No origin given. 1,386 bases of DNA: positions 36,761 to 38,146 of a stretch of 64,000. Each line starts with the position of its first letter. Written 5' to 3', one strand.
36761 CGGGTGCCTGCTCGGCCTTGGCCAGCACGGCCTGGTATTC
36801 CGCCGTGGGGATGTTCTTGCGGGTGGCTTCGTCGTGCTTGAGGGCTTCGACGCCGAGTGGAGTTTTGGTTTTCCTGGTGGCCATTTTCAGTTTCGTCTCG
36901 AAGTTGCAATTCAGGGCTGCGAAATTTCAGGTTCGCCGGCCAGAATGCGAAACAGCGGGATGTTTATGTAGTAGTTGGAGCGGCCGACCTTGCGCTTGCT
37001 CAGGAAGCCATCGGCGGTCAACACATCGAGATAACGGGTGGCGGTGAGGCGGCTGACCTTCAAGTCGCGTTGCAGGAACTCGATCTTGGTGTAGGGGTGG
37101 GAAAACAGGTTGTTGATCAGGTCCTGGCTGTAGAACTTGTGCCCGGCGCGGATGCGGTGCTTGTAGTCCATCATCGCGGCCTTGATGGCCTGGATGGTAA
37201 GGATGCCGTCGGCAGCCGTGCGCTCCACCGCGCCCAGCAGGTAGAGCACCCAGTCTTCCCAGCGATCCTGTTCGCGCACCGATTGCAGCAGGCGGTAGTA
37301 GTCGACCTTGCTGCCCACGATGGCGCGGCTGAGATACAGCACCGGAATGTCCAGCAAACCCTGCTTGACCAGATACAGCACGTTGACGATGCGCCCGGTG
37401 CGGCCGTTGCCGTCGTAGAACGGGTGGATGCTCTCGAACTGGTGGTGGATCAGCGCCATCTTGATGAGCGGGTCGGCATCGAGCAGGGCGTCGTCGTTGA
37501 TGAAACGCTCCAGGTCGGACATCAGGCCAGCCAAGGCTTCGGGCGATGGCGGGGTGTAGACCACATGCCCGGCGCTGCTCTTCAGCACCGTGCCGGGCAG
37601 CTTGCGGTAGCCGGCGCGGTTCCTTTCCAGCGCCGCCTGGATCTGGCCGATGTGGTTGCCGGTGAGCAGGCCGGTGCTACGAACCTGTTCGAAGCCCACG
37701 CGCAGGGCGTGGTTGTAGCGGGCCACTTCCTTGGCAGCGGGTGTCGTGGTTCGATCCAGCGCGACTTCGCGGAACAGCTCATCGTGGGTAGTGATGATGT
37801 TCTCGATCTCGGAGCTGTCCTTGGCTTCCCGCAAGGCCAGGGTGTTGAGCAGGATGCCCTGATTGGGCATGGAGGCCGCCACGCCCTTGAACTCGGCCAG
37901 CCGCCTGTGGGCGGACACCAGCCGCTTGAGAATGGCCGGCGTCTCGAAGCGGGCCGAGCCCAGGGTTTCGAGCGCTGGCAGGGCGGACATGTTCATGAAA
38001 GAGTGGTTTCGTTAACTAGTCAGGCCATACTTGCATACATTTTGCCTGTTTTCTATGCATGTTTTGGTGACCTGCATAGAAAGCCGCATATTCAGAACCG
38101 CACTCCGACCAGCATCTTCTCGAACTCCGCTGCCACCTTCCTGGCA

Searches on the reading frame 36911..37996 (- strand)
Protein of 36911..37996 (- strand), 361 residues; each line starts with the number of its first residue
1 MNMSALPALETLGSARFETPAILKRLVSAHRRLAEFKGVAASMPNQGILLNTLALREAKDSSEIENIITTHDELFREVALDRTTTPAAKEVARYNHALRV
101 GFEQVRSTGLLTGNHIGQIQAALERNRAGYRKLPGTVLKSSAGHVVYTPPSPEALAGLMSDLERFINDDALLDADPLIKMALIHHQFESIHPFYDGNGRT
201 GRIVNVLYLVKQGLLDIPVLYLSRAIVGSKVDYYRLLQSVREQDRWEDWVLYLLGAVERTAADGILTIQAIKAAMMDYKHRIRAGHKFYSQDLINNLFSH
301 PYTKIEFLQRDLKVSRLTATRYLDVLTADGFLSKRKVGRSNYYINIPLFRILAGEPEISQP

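Call 77: search_protein_families(library=pfam, proteins=[window:36911-37996:-], max_evalue=0.00001)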
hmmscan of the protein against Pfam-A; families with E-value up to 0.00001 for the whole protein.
window:36911-37996:- (361 aa): 3 families
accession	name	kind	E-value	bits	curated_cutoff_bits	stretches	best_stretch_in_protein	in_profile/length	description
PF13784.11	Fic_N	-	3.9e-25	88.1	26.7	1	23-103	1-82/82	Fic/DOC family N-terminal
PF21248.3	SoFic-like_C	-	8.8e-19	67.9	27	1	279-347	6-75/76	Protein adenylyltransferase SoFic-like, C-terminal domain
PF02661.23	Fic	-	5.7e-18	66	24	1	114-209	5-93/93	Fic/DOC family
